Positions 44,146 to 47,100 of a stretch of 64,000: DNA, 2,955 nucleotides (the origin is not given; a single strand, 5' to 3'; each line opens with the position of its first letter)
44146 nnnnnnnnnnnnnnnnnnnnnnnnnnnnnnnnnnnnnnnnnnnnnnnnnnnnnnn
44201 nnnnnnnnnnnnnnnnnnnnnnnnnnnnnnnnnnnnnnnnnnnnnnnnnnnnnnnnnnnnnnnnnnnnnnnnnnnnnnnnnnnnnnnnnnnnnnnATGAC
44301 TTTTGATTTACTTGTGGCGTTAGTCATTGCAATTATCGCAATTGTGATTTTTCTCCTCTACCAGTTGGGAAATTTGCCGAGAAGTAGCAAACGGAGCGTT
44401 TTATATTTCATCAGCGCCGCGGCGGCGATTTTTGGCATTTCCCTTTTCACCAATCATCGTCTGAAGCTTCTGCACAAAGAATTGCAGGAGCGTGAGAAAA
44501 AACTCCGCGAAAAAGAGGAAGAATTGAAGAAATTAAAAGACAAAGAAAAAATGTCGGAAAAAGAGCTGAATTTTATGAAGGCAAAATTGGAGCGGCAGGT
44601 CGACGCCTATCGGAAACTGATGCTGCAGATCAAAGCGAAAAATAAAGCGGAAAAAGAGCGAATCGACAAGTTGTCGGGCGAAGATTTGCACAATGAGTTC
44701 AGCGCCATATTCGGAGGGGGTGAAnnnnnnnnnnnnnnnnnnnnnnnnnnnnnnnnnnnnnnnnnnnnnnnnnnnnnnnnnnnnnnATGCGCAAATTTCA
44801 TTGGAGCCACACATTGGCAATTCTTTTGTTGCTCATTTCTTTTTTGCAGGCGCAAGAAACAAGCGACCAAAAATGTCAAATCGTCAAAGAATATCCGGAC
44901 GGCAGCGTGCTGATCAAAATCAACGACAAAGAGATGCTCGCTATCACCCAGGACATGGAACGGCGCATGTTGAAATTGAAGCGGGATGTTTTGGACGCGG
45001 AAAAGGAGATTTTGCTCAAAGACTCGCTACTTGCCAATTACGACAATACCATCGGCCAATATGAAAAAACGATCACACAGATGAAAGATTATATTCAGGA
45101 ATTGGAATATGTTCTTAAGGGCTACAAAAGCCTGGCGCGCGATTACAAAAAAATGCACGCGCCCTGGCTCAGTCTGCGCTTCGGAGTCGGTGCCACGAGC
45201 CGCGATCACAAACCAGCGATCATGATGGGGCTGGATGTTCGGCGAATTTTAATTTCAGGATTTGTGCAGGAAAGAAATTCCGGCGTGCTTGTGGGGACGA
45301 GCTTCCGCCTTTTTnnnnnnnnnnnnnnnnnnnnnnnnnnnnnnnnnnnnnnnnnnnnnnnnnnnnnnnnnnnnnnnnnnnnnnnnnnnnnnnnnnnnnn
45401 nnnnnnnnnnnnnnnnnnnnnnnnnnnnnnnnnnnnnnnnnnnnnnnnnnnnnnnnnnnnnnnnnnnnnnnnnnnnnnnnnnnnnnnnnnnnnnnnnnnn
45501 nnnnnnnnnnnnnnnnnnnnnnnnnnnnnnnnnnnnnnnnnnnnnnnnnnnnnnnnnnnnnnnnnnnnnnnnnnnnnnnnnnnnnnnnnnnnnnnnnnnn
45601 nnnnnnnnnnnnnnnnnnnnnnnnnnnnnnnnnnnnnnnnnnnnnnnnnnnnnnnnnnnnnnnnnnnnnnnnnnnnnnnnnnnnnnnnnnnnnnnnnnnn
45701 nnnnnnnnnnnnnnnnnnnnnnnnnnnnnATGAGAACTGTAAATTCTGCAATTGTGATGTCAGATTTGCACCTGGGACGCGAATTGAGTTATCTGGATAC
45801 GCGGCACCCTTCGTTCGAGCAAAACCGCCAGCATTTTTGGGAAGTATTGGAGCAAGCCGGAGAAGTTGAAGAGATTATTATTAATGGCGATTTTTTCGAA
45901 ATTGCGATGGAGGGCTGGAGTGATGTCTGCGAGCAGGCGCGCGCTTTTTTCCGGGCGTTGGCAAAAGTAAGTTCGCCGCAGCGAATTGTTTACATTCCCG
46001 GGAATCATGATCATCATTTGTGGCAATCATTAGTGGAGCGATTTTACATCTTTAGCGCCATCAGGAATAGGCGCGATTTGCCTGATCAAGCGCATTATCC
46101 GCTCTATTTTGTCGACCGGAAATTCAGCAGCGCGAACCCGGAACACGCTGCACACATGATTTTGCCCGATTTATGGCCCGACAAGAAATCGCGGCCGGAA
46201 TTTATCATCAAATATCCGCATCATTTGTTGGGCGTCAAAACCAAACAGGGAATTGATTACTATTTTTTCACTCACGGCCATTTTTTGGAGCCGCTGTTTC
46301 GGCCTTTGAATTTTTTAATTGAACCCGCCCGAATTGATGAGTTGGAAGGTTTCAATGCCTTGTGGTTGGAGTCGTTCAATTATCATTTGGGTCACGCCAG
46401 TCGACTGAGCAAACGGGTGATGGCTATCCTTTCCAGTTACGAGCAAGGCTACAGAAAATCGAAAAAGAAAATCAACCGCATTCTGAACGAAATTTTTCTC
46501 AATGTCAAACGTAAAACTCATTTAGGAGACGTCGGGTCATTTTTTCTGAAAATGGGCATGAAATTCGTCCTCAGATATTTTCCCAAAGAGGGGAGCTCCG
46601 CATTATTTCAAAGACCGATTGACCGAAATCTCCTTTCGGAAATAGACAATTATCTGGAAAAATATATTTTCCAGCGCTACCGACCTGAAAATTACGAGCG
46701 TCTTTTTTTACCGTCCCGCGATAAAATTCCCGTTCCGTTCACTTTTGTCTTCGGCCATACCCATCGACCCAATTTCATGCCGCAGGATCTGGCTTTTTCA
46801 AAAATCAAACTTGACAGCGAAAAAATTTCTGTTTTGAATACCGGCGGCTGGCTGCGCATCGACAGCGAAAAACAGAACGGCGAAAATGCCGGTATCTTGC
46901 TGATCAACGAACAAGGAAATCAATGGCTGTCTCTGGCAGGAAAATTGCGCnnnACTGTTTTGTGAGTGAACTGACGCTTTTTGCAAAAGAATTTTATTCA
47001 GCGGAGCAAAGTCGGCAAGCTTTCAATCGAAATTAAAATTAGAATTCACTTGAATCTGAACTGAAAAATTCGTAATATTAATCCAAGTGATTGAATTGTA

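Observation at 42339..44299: Internal paralogy: the amidase's N-terminal membrane module is duplicated as the next stand-alone gene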

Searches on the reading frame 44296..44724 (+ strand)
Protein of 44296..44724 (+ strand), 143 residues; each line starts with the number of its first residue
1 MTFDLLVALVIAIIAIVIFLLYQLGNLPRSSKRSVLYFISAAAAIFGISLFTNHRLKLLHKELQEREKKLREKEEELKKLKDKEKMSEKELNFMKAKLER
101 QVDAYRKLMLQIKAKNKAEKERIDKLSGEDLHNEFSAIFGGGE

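Call 6: search_protein_families(library=pfam, proteins=[window:44296-44724:+], max_evalue=1)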
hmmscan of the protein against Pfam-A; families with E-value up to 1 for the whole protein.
window:44296-44724:+ (143 aa): 24 families
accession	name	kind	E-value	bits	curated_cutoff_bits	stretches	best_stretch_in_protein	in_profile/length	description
PF12263.13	DUF3611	-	0.00034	21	27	1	6-78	20-94/175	Protein of unknown function (DUF3611)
PF08592.16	Anthrone_oxy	-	0.00039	21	27.3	1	10-81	14-86/106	Anthrone oxygenase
PF07074.17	TRAP-gamma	-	0.00071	19.7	25.2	1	9-92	26-105/170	Translocon-associated protein, gamma subunit (TRAP-gamma)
PF04932.20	Wzy_C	-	0.0035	17.6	31.7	1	12-71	18-75/149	O-Antigen ligase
PF03706.18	LPG_synthase_TM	-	0.0044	17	33.4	1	3-85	115-196/302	Lysylphosphatidylglycerol synthase TM region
PF12725.13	DUF3810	-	0.0072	16.2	28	1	4-117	26-138/311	Protein of unknown function (DUF3810)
PF19220.6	Rod_CreS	-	0.033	13.7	100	1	56-121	99-167/359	Crescentin, rod domain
PF01733.24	Nucleoside_tran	-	0.035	13.9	29.8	1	15-96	45-127/309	Nucleoside transporter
PF06785.16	UPF0242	-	0.063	13.8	33.5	1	11-129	11-143/194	Uncharacterised protein family (UPF0242) N-terminus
PF20134.4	DUF6524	-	0.067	13.4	27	1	7-51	67-112/131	Family of unknown function (DUF6524)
PF16516.10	CC2-LZ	-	0.069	14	35.3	1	55-107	15-66/100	Leucine zipper of domain CC2 of NEMO, NF-kappa-B essential modulator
PF13567.11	DUF4131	-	0.083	13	31.6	1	8-57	9-54/165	Domain of unknown function (DUF4131)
PF00822.25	PMP22_Claudin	-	0.1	13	26.7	1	6-65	74-135/161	PMP-22/EMP/MP20/Claudin family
PF18136.6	DNApol_Exo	-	0.12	11.9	26.7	1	39-137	164-259/282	DNA mitochondrial polymerase exonuclease domain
PF13600.11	DUF4140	-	0.13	13.2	27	1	39-94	43-98/98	N-terminal domain of unknown function (DUF4140)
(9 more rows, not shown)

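Call 7: search_protein_families(library=ncbifam, proteins=[window:44296-44724:+], max_evalue=0.1)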
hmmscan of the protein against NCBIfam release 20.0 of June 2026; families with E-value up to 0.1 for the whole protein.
window:44296-44724:+ (143 aa): 11 families
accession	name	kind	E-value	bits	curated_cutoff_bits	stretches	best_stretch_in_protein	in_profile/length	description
NF046000.1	MAG1210_fam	subfamily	8.6e-06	24.7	275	1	7-128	70-188/550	MAG1210 family protein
TIGR03752.1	conj_TIGR03752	hypoth_equivalog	0.00021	20.7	241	1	5-127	5-132/471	TIGR03752 family integrating conjugative element protein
NF047550.1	LIC_12071_fam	equivalog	0.0011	18.3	350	1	5-104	220-312/337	LIC_12071 family protein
NF033631.1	SLATT_5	subfamily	0.0028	17.2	60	1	9-98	33-116/180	SLATT domain-containing protein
NF004399.0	PRK05758.1-1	equivalog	0.0053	16.7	160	1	42-117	9-83/179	F0F1 ATP synthase subunit delta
TIGR03319.1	RNase_Y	equivalog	0.011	14.3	454.35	1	56-128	71-143/514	ribonuclease Y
NF047608.1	LIC13292_fam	subfamily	0.023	14.8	200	1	10-103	6-99/166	LIC13292 family transcriptional regulator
NF002168.0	PRK01001.1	equivalog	0.028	12.8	670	1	31-110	2-82/795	membrane protein insertase YidC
NF045846.1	MSC0882_dom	subfamily_domain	0.03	13.5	60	1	3-73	12-85/244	MSC_0882 family membrane protein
NF047874.1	MASE3_PAS_HK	subfamily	0.031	13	560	1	5-94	180-270/655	MASE3 domain-containing sensor histidine kinase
NF041554.1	SA1362_fam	subfamily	0.083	13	42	0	9-51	6-47/70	SA1362 family protein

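Call 8: search_protein_families(library=phrogs, proteins=[window:44296-44724:+], max_evalue=0.1)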
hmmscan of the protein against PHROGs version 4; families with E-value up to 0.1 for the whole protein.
window:44296-44724:+ (143 aa): 10 families
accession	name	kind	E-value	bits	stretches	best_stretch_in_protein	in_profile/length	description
phrog_1733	-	unknown function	0.0023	18.3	1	21-127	94-199/305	-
phrog_6631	-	unknown function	0.003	18.1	1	41-127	12-101/251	-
phrog_739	-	lysis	0.01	17.1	1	35-113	7-86/122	Rz-like spanin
phrog_2335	-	tail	0.013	14.4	1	59-127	988-1058/1536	tail length tape measure protein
phrog_6447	-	moron, auxiliary metabolic gene and host takeover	0.031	15.3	1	36-94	7-69/81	membrane protein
phrog_10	-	head and packaging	0.036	14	1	51-120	253-332/752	major head protein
phrog_4611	-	head and packaging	0.04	13.2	1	48-119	273-341/710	minor head protein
phrog_95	-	integration and excision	0.067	12.7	1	60-128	456-527/651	integrase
phrog_1955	-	unknown function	0.077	14.2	0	11-122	12-73/106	-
phrog_5218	-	unknown function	0.092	11.8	0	52-120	27-95/1599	-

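Call 9: search_protein_families(library=padloc, proteins=[window:44296-44724:+], max_evalue=0.1)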
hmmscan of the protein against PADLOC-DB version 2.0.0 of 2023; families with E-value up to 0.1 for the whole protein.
window:44296-44724:+ (143 aa): 7 families
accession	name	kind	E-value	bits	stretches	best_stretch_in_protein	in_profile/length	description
PDLC03819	RTasSLATT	-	8.4e-05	20.3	1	7-110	36-121/176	DRT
PDLC03812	RTasRmuC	-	0.0026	14.4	1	37-137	11-110/439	DRT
PDLC03924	MkoC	-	0.0085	12.2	1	33-125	380-474/1136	-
PDLC03863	LmuB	-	0.017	11.8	1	54-128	234-307/610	-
PDLC04407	PDC-M09A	-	0.025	12.1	1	41-123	179-262/282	-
PDLC03859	LmuB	-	0.03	11.5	1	55-126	375-447/611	-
PDLC03958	SngA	-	0.037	11.6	1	48-121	325-391/528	-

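Call 69: list_cluster_members(proteins=[window:44296-44724:+, window:44787-45314:+, L073:5410-6810:+, L073:7394-7882:+, L076:6683-7243:+])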
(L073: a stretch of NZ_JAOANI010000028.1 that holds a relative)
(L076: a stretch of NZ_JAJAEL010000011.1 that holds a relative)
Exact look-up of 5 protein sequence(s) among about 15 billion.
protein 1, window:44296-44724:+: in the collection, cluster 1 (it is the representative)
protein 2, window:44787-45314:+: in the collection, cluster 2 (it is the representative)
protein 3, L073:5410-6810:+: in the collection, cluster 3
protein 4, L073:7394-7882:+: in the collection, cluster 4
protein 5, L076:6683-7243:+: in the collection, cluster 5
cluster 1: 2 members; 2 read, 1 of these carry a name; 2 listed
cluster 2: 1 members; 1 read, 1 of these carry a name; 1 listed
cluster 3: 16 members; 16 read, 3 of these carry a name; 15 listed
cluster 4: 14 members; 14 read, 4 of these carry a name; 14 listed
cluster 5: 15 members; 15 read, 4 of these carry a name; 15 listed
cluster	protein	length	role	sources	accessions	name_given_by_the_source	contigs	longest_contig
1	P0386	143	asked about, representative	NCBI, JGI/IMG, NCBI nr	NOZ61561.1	MAG: hypothetical protein GXO74_07745 [Calditrichaeota bacterium] | hypothetical protein [Calditrichota bacterium]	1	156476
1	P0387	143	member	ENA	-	-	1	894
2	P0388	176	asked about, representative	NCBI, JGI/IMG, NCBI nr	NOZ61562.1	MAG: hypothetical protein GXO74_07750 [Calditrichaeota bacterium] | hypothetical protein [Calditrichota bacterium]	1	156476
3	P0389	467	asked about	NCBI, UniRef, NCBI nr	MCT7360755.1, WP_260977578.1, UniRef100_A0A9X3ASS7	N-acetylmuramoyl-L-alanine amidase [Thalassolituus pacificus] | N-acetylmuramoyl-L-alanine amidase n=1 Tax=Thalassolituus pacificus TaxID=2975440 ... | peptidoglycan recognition family protein [Thalassolituus pacificus]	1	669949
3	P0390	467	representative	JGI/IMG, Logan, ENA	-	-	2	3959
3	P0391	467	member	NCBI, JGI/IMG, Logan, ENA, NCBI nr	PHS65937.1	MAG: hypothetical protein COB09_00215 [Thalassobium sp.]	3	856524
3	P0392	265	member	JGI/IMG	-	N-acetyl-anhydromuramyl-L-alanine amidase AmpD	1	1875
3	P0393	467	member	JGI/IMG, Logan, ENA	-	-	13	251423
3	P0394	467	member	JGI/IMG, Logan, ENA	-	-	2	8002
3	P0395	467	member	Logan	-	-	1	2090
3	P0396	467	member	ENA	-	-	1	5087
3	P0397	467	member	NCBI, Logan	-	-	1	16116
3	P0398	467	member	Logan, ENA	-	-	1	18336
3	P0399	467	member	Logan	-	-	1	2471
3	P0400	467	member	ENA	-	-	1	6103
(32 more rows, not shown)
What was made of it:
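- One UniRef record names a Thalassolituus gene 2 homologue 'MotA/TolQ/ExbB proton channel domain-containing protein' (call 69). One IMG record labels a fragment of a homologue 'AmpD' (call 69).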

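Call 79: search_protein_families(library=pfam, alignment_id=A7, max_evalue=0.01)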
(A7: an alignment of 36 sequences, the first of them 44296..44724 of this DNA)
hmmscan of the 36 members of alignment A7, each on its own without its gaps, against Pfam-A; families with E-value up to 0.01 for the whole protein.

A. member 1, window:44296-44724:+ (143 aa): 6 families
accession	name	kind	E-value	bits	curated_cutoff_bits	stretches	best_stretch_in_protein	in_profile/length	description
PF12263.13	DUF3611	-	0.00034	21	27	1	6-78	20-94/175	Protein of unknown function (DUF3611)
PF08592.16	Anthrone_oxy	-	0.00039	21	27.3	1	10-81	14-86/106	Anthrone oxygenase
PF07074.17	TRAP-gamma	-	0.00071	19.7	25.2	1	9-92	26-105/170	Translocon-associated protein, gamma subunit (TRAP-gamma)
PF04932.20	Wzy_C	-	0.0035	17.6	31.7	1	12-71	18-75/149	O-Antigen ligase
PF03706.18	LPG_synthase_TM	-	0.0044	17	33.4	1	3-85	115-196/302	Lysylphosphatidylglycerol synthase TM region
PF12725.13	DUF3810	-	0.0072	16.2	28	1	4-117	26-138/311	Protein of unknown function (DUF3810)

B. families by the number of members that match (of 36 scanned): 61 families (the first 25 are shown)
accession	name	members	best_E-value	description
PF03961.19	FapA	6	0.0009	Flagellar Assembly Protein A beta solenoid domain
PF17370.7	DUF5392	5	0.00023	Family of unknown function (DUF5392)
PF13567.11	DUF4131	5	0.00027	Domain of unknown function (DUF4131)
PF10112.14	Halogen_Hydrol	5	0.00043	5-bromo-4-chloroindolyl phosphate hydrolysis protein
PF12725.13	DUF3810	4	0.0014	Protein of unknown function (DUF3810)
PF03706.18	LPG_synthase_TM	4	0.0015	Lysylphosphatidylglycerol synthase TM region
PF00430.23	ATP-synt_B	3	0.00037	ATP synthase B/B' CF(0)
PF24432.1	DUF7555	3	0.0049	Family of unknown function (DUF7555)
PF18181.6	SLATT_1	2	1.7e-05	SMODS and SLOG-associating 2TM effector domain 1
PF12263.13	DUF3611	2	0.00034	Protein of unknown function (DUF3611)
PF04932.20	Wzy_C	2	0.0021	O-Antigen ligase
PF11932.13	DUF3450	2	0.0026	Protein of unknown function (DUF3450)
PF14282.11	FlxA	1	4.4e-07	FlxA-like protein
PF05055.17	DUF677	1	2.2e-05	Protein of unknown function (DUF677)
PF20506.3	DUF6732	1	0.0001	Family of unknown function (DUF6732)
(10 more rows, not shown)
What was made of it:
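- Gene 3 gives weak hits to SLATT-type effectors (calls 7, 9, 79).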

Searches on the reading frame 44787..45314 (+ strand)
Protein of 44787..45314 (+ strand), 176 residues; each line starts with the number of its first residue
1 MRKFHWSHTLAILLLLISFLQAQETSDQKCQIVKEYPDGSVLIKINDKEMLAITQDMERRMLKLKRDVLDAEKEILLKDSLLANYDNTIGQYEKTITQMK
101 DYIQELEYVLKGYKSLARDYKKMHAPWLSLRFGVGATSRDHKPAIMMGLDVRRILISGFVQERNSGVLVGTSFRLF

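Call 6: search_protein_families(library=pfam, proteins=[window:44787-45314:+], max_evalue=1)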
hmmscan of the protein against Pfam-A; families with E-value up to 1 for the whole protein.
window:44787-45314:+ (176 aa): 2 families
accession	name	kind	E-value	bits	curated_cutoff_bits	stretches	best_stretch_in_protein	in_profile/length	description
PF24556.1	SH3_Myosin-XVIIIa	-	0.088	13.2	27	1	30-57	36-63/65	Unconventional myosin-XVIIIa SH3 domain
PF08702.15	Fib_alpha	-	0.51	11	29.9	1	24-102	52-131/143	Fibrinogen alpha/beta chain family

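Call 7: search_protein_families(library=ncbifam, proteins=[window:44787-45314:+], max_evalue=0.1)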
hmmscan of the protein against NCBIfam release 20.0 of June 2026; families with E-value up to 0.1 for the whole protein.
window:44787-45314:+ (176 aa): 2 families
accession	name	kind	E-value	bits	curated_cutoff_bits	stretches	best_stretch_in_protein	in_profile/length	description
NF041034.1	Rad50_Sulf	equivalog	0.0056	14.6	1000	1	23-126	555-657/872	DNA double-strand break repair ATPase Rad50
NF033093.1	HK_VicK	exception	0.023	13.4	680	0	20-57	299-337/448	cell wall metabolism sensor histidine kinase VicK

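Call 8: search_protein_families(library=phrogs, proteins=[window:44787-45314:+], max_evalue=0.1)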
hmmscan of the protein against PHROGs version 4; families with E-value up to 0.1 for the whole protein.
window:44787-45314:+ (176 aa): 1 family
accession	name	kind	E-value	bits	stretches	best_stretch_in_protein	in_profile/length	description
phrog_37588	-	unknown function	0.002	19.4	1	90-125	17-56/79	-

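Call 9: search_protein_families(library=padloc, proteins=[window:44787-45314:+], max_evalue=0.1)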
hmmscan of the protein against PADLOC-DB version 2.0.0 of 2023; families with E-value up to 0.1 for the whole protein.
window:44787-45314:+ (176 aa): 2 families
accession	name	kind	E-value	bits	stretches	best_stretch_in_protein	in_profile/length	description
PDLC00609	ZorB1|ZorB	-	0.024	12.2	1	12-120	34-148/232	MotB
PDLC03706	HEase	-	0.027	11.7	1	124-145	247-268/440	homing endonuclease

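Call 52: search_protein_families(library=pfam, alignment_id=A5, max_evalue=0.05)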
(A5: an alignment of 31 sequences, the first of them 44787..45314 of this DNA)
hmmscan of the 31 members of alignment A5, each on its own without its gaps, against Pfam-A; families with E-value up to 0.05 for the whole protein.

A. member 1, window:44787-45314:+ (176 aa): 0 families

B. families by the number of members that match (of 31 scanned): 31 families (the first 25 are shown)
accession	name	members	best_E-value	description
PF16454.10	PI3K_P85_iSH2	2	0.0037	Phosphatidylinositol 3-kinase regulatory subunit P85 inter-SH2 domain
PF17279.8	DUF5344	2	0.033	Family of unknown function (DUF5344)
PF06785.16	UPF0242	1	0.00063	Uncharacterised protein family (UPF0242) N-terminus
PF04108.17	ATG17_like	1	0.0007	Autophagy protein ATG17-like domain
PF06005.17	ZapB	1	0.00072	Cell division protein ZapB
PF20622.4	Big_15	1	0.00092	Bacterial Ig domain (Big_16)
PF16515.11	HIP1_clath_bdg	1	0.0032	Clathrin-binding domain of Huntingtin-interacting protein 1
PF11418.13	Scaffolding_pro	1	0.0042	Phi29 scaffolding protein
PF19443.4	DAHL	1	0.0071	DAHL domain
PF23594.1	RPN11_C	1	0.0087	26S proteasome regulatory subunit RPN11 C-terminal domain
PF09738.14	LRRFIP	1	0.011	LRRFIP family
PF02183.23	HALZ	1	0.011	Homeobox associated leucine zipper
PF12325.13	TMF_TATA_bd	1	0.014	TATA element modulatory factor 1 TATA binding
PF10368.14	YkyA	1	0.014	Putative cell-wall binding lipoprotein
PF04136.21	COG3_N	1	0.015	Conserved oligomeric Golgi complex subunit 3, N-terminal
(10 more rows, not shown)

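Call 53: search_solved_structures(query=A5, max_evalue=5)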
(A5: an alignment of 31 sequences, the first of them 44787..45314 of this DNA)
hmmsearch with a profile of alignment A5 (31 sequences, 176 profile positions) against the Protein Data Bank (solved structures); distinct sequences matched with E-value up to 5: 47.
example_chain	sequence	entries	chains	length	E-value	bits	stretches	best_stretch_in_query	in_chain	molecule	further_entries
8qae_A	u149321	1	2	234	0.0043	20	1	64-124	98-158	sc-apCC-6-SLLA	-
5j10_A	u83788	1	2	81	0.12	15.3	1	69-127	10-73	peptide design 2L4HC2_24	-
1ohh_H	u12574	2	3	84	0.16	14.9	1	34-88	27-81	ATPase inhibitor, mitochondrial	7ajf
1v9d_A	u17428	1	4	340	0.22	14.4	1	54-124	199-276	Diaphanous protein homolog 1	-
8w6e_A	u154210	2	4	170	0.24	14.3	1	56-124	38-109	HBC599 in complex with wFAP1.1 | wFAP1.1 structure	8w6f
1gmj_A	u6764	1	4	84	0.28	14.1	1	34-88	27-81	ATPASE INHIBITOR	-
9b3d_G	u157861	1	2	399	0.29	14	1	54-124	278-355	Protein diaphanous homolog 1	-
9vpb_AJ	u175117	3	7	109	0.29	14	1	35-88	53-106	ATPase inhibitor, mitochondrial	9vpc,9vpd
6j5i_J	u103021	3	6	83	0.3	14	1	34-87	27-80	ATPase inhibitor, mitochondrial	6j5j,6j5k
9b27_G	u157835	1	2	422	0.33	13.9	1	54-124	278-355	Protein diaphanous homolog 1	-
3obv_E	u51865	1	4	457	0.37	13.7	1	54-124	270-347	Protein diaphanous homolog 1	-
6un9_A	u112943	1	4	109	0.38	13.7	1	71-121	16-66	Uncharacterized protein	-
3o4x_E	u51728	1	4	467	0.39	13.6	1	54-124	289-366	Protein diaphanous homolog 1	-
9c7z_A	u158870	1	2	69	0.44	13.4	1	65-124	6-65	HALC3_919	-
9cpa_p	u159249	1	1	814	0.47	13.3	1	57-114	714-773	eukaryotic translation initiation factor 3 subunit b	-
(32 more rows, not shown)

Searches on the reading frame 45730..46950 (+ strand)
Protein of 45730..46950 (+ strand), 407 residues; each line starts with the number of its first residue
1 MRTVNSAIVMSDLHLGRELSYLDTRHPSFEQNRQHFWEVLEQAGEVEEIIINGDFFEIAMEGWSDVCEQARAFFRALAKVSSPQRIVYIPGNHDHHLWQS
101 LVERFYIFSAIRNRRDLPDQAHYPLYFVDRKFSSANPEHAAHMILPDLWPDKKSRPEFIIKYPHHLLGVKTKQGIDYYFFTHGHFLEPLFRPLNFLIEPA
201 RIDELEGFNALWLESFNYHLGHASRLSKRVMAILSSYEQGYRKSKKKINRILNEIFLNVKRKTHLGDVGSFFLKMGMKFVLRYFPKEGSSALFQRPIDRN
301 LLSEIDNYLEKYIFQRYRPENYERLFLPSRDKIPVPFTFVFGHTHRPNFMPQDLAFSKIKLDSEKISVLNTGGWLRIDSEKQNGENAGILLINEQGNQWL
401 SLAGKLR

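Call 6: search_protein_families(library=pfam, proteins=[window:45730-46950:+], max_evalue=1)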
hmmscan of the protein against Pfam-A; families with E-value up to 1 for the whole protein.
window:45730-46950:+ (407 aa): 2 families
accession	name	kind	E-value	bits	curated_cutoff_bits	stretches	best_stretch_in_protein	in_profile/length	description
PF00149.33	Metallophos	-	8.7e-08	33.3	21.5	1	8-184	4-189/191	Calcineurin-like phosphoesterase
PF12850.12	Metallophos_2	-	0.00011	22.7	27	1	8-101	4-60/154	Calcineurin-like phosphoesterase superfamily domain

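Call 7: search_protein_families(library=ncbifam, proteins=[window:45730-46950:+], max_evalue=0.1)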
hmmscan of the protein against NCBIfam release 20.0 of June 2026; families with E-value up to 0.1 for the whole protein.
window:45730-46950:+ (407 aa): 10 families
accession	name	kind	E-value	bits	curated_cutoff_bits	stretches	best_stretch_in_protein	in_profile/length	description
NF053862.1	DS9_1_antiphage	equivalog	1.3e-06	27.5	420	1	6-96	195-290/486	anti-phage phosphoesterase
TIGR00619.1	sbcd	subfamily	3e-06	27.2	77.65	1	10-96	6-88/252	exonuclease subunit SbcD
TIGR04123.1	P_estr_lig_assc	hypoth_equivalog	4.9e-05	22.8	150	1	6-98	22-115/207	ligase-associated DNA damage response endonuclease PdeM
NF003743.0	PRK05340.1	equivalog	6.8e-05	22.1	134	1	7-103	4-91/242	UDP-2,3-diacylglucosamine diphosphatase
TIGR00024.1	SbcD_rel_arch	hypoth_equivalog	0.0022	17.7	115.2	1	5-99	15-104/224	putative phosphoesterase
NF053861.1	DS8_antiphage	equivalog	0.0031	15.3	790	1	10-113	2-103/994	anti-phage protein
TIGR03729.1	acc_ester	subfamily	0.0064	15.9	148.25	1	9-95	4-73/239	putative phosphoesterase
NF003116.0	PRK04036.1-1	equivalog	0.0072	15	425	1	2-94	273-366/530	DNA-directed DNA polymerase II small subunit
NF049871.2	cytotoxin_MakA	exception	0.012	14.5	320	1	18-80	285-347/354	alpha-pore-forming cytotoxin MakA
NF049873.2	cytotoxin_MakE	exception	0.082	11.9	360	0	4-76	268-341/352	alpha-pore-forming cytotoxin subunit MakE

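Call 9: search_protein_families(library=padloc, proteins=[window:45730-46950:+], max_evalue=0.1)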
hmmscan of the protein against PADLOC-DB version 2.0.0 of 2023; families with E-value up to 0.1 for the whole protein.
window:45730-46950:+ (407 aa): 1 family
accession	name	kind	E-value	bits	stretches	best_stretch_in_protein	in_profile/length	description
PDLC04908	PDC-S10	-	0.018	12.3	1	49-100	33-77/223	-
